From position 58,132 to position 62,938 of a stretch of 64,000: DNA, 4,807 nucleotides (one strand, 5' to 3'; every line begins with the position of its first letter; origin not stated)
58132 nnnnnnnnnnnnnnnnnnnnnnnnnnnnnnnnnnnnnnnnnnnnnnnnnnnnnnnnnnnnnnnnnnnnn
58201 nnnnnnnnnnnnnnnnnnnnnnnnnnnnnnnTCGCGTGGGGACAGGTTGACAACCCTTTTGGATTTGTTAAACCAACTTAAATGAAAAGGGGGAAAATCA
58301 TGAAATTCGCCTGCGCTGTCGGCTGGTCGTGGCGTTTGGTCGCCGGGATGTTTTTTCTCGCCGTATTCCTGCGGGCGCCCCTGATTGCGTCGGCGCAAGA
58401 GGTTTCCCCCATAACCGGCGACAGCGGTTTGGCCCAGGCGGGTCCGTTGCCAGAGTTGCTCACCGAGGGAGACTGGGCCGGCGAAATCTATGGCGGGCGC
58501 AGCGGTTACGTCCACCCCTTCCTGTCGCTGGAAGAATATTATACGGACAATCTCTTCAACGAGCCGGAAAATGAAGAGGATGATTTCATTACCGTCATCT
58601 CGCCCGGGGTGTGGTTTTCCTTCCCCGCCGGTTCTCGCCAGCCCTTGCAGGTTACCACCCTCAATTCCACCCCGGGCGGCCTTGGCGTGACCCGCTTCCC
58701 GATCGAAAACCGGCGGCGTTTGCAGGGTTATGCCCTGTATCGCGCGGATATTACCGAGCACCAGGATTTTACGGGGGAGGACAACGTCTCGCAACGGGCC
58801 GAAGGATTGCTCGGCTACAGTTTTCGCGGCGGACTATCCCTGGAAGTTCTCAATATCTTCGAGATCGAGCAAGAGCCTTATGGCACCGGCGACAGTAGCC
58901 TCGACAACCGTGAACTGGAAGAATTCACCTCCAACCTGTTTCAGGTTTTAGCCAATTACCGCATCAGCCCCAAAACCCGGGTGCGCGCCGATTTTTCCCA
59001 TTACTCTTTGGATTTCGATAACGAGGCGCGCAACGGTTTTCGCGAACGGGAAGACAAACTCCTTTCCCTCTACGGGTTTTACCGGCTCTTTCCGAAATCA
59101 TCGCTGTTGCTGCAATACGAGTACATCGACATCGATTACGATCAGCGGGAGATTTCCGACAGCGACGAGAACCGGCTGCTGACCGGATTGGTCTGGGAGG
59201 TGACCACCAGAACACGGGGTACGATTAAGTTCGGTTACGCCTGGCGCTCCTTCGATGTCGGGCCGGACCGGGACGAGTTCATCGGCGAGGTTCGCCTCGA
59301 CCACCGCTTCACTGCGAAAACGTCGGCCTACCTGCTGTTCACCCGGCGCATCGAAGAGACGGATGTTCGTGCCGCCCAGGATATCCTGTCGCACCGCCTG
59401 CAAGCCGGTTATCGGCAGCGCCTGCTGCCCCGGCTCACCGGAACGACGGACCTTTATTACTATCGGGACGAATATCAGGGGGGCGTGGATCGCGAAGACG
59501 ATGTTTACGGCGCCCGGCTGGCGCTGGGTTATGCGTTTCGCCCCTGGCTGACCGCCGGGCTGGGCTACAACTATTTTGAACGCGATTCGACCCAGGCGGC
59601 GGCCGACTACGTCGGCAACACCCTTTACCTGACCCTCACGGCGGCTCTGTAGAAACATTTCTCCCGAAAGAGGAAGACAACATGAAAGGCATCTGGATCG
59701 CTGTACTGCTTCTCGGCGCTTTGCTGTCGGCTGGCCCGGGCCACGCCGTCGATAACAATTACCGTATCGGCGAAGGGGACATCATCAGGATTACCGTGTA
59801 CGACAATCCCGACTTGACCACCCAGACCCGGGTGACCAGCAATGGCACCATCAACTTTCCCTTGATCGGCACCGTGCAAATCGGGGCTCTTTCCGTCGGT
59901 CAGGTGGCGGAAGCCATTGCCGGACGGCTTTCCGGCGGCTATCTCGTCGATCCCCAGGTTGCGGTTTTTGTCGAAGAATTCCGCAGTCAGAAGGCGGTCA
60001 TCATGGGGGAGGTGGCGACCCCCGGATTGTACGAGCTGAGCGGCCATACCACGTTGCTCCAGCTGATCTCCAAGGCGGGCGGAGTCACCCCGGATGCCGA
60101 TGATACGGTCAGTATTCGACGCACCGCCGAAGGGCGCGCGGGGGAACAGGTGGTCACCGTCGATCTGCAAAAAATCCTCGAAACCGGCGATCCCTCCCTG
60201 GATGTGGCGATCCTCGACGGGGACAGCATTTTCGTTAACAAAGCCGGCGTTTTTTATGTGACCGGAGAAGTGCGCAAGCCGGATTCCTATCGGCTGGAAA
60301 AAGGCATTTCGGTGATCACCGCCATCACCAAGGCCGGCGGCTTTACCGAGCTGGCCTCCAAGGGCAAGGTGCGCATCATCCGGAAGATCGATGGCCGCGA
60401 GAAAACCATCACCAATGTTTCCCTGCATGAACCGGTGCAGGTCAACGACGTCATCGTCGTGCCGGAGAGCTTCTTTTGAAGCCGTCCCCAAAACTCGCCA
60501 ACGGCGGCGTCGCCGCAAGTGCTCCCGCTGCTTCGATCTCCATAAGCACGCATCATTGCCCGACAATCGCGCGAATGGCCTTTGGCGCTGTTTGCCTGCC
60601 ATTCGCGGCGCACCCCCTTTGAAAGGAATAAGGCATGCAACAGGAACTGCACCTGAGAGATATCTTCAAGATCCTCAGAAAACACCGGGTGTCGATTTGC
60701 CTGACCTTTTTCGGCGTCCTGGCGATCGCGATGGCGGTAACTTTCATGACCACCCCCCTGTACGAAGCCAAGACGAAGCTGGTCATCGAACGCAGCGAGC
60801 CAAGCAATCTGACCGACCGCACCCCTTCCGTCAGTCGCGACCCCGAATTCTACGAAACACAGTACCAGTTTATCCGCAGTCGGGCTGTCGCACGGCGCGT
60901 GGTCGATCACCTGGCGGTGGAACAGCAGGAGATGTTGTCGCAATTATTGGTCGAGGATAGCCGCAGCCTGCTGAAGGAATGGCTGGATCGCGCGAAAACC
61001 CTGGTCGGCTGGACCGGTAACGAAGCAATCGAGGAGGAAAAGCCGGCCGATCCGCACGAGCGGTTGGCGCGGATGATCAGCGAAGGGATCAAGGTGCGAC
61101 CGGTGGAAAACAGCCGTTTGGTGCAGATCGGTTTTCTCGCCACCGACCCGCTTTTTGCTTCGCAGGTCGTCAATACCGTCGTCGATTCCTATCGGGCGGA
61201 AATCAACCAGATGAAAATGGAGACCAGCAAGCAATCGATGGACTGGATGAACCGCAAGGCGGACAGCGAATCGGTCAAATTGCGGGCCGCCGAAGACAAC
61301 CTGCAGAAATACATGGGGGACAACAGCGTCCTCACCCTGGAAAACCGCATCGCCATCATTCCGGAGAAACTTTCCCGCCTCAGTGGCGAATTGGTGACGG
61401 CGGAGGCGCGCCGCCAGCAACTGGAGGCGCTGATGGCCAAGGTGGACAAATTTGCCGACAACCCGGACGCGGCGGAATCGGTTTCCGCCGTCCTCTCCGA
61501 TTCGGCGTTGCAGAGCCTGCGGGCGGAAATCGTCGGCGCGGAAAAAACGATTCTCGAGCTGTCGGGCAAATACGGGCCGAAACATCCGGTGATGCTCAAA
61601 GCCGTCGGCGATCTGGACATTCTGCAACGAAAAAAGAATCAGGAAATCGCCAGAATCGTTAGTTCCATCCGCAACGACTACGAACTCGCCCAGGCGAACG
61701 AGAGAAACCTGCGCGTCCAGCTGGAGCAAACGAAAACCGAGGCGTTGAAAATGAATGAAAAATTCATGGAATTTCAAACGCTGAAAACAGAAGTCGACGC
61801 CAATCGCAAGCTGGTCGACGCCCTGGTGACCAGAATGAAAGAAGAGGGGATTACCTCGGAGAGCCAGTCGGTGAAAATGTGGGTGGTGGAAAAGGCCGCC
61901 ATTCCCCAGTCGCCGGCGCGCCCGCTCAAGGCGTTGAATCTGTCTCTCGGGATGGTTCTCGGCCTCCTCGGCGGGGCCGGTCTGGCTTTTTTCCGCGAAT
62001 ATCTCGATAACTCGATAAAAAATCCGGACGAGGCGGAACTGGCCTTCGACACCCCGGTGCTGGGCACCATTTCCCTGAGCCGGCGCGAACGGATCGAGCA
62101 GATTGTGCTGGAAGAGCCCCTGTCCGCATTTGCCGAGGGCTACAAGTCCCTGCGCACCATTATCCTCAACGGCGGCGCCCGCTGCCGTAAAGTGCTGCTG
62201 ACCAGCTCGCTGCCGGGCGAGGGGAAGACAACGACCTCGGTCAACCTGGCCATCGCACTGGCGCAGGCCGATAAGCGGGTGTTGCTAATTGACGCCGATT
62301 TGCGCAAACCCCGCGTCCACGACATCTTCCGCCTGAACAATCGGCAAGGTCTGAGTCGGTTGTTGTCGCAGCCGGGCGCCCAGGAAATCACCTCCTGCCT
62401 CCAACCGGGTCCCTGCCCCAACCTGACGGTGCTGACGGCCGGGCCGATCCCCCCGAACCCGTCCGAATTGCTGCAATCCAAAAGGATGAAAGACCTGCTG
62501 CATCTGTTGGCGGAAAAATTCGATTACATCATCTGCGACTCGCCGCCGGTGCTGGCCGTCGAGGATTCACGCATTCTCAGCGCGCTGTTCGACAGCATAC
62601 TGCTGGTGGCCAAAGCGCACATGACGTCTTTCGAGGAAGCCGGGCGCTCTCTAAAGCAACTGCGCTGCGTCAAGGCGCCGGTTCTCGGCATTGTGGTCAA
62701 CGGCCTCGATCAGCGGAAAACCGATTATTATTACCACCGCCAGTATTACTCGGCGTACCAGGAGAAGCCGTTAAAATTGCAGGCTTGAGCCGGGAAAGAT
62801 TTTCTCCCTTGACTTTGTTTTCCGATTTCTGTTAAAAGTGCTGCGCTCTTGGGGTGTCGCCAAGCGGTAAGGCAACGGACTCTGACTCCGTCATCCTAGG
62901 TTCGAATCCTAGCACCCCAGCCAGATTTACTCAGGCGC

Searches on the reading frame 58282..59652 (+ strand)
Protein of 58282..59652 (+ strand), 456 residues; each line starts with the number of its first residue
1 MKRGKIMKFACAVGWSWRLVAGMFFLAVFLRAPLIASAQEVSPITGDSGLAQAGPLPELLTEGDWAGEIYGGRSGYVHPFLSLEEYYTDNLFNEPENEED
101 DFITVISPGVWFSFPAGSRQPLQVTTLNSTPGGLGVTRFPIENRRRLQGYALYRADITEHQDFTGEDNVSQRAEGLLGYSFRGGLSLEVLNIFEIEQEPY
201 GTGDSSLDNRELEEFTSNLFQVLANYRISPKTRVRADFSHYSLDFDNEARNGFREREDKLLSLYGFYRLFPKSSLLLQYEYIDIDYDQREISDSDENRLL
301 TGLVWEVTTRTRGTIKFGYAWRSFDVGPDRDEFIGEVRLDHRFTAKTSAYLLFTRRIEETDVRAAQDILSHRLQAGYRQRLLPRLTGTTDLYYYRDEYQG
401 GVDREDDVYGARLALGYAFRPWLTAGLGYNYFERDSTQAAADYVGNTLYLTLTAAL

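Call 8: search_protein_families(library=pfam, proteins=[window:58282-59652:+], max_evalue=0.001)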
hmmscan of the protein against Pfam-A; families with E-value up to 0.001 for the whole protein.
window:58282-59652:+ (456 aa): 2 families
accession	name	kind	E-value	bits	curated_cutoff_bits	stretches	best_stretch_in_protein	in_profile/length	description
PF10082.15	BBP2_2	-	2.8e-22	79.5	23.7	1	153-454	62-376/378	Putative beta-barrel porin 2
PF10677.15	DUF2490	-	3.4e-05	24.1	29.8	0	221-313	6-87/186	Protein of unknown function (DUF2490)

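Call 57: search_protein_families(library=ncbifam, proteins=[window:58282-59652:+], max_evalue=0.00001)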
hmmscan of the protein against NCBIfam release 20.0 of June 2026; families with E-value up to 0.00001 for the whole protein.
window:58282-59652:+ (456 aa): 2 families
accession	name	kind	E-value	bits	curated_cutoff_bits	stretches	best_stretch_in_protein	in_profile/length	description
TIGR03014.2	EpsL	equivalog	2.5e-19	69.5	275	1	222-454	137-383/385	XrtB/PEP-CTERM-associated polysaccharide biosynthesis outer membrane protein EpsL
TIGR03016.1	pepcterm_hypo_1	hypoth_equivalog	1.3e-17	64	90.85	1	365-453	386-474/477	TIGR03016 family PEP-CTERM system-associated outer membrane protein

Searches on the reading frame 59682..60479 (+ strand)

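Call 8: search_protein_families(library=pfam, proteins=[window:59682-60479:+], max_evalue=0.001)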
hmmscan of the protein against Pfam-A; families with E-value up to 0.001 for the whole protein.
window:59682-60479:+ (265 aa): 3 families
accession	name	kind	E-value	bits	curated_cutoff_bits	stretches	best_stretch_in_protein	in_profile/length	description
PF10531.15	SLBB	-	7.8e-26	90.1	27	2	190-238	1-48/55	SLBB domain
PF02563.21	Poly_export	-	4.8e-24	84.8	28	1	23-97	3-76/77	Polysaccharide biosynthesis/export protein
PF22461.2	SLBB_2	-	1.6e-19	70.2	27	2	103-185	1-79/79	SLBB domain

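Call 57: search_protein_families(library=ncbifam, proteins=[window:59682-60479:+], max_evalue=0.00001)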
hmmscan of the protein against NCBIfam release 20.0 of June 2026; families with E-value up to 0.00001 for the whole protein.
window:59682-60479:+ (265 aa): 4 families
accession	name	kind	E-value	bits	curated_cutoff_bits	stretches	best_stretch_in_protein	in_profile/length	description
TIGR03028.1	EpsE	equivalog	5.4e-62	209.2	262.65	1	26-265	1-239/239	polysaccharide export protein EpsE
TIGR03027.2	pepcterm_export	equivalog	4.4e-35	120.8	180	2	26-187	2-166/169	XrtA/PEP-CTERM system exopolysaccharide export protein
NF011658.0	PRK15078.1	subfamily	2.9e-33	115.2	333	1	26-242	84-310/380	polysaccharide export protein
NF041843.1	EpsY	equivalog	5.4e-31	107.4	320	2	22-165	48-190/211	exopolysaccharide export protein EpsY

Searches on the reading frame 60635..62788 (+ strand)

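Call 8: search_protein_families(library=pfam, proteins=[window:60635-62788:+], max_evalue=0.001)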
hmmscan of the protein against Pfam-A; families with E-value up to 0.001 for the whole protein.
window:60635-62788:+ (717 aa): 8 families
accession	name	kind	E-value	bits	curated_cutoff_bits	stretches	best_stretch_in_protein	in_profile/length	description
PF13614.12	AAA_31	-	1.8e-13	51.2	27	1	528-670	12-158/177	AAA domain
PF10609.15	ParA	-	3.5e-12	46.7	27.1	1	519-689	5-173/246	NUBPL iron-transfer P-loop NTPase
PF02706.20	Wzz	-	2.1e-11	44.4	25.5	1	4-93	2-91/91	Chain length determinant protein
PF01656.29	CbiA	-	1.8e-10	41.3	25.4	1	528-695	9-87/125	CobQ/CobB/MinD/ParA nucleotide binding domain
PF13807.11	GNVR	-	6e-09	36.1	27.7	1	383-455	9-81/82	G-rich domain on putative tyrosine kinase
PF02374.21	ArsA_ATPase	-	8.9e-06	25.6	24.3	0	523-565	6-47/305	Anion-transporting ATPase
PF09140.17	MipZ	-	0.00016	21.5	20.7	1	525-637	8-108/262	ATPase MipZ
PF06564.18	CBP_BcsQ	-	0.00093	19.2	21.3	0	528-665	12-151/234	Cellulose biosynthesis protein BcsQ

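Call 57: search_protein_families(library=ncbifam, proteins=[window:60635-62788:+], max_evalue=0.00001)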
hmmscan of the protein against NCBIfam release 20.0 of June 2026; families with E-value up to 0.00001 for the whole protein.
window:60635-62788:+ (717 aa): 17 families
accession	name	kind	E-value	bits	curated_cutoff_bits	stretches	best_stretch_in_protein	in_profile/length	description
TIGR01005.1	eps_transp_fam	subfamily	1.5e-86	291.2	411.7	2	4-484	3-482/754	exopolysaccharide transport protein family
NF007350.0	PRK09841.1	equivalog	1.4e-54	185.4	1248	2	486-706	498-719/726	tyrosine-protein kinase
TIGR03017.1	EpsF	equivalog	2.2e-54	184.9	422.75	2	143-480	114-444/444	chain length determinant protein EpsF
TIGR01007.1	eps_fam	subfamily_domain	1.9e-52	177.8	108.05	1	501-701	1-201/204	polysaccharide biosynthesis tyrosine autokinase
NF008568.0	PRK11519.1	equivalog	2.1e-51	175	1068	1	336-708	328-715/720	tyrosine-protein kinase Wzc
TIGR03018.1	pepcterm_TyrKin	hypoth_equivalog_domain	5.5e-42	143.4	230.65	1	490-689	2-207/207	XrtA-associated tyrosine autokinase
TIGR03029.1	EpsG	equivalog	4.5e-34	117.9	313.8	1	494-689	78-273/274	chain length determinant protein tyrosine kinase EpsG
TIGR03007.1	pepcterm_ChnLen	equivalog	8.8e-30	103.4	278.85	1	141-490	102-471/498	XrtA system polysaccharide chain length determinant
TIGR01969.1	minD_arch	subfamily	4.6e-15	55.5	201.75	1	520-697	3-176/251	cell division ATPase MinD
TIGR01006.1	polys_exp_MPA1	subfamily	8.5e-14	51.5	296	1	416-480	158-222/226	CspC family polysaccharide chain length determinant protein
TIGR01968.1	minD_bact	equivalog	3.8e-13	49.4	212.9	1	520-691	4-173/261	septum site-determining protein MinD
NF041136.1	MrpORP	equivalog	4.1e-10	39.5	450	1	518-571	6-59/365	iron-sulfur cluster carrier protein MrpORP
NF041546.1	ParA_partition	equivalog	1.7e-08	34.3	180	1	528-555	10-37/203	ParA family partition ATPase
TIGR01010.1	BexC_CtrB_KpsE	subfamily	6.6e-08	32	437.5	1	159-269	129-239/362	polysaccharide export inner-membrane protein, BexC/CtrB/KpsE family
NF047398.1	AAA_KGGVGR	domain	2.2e-07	31.4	90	0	528-577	13-65/190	KGGVGR-motif variant AAA ATPase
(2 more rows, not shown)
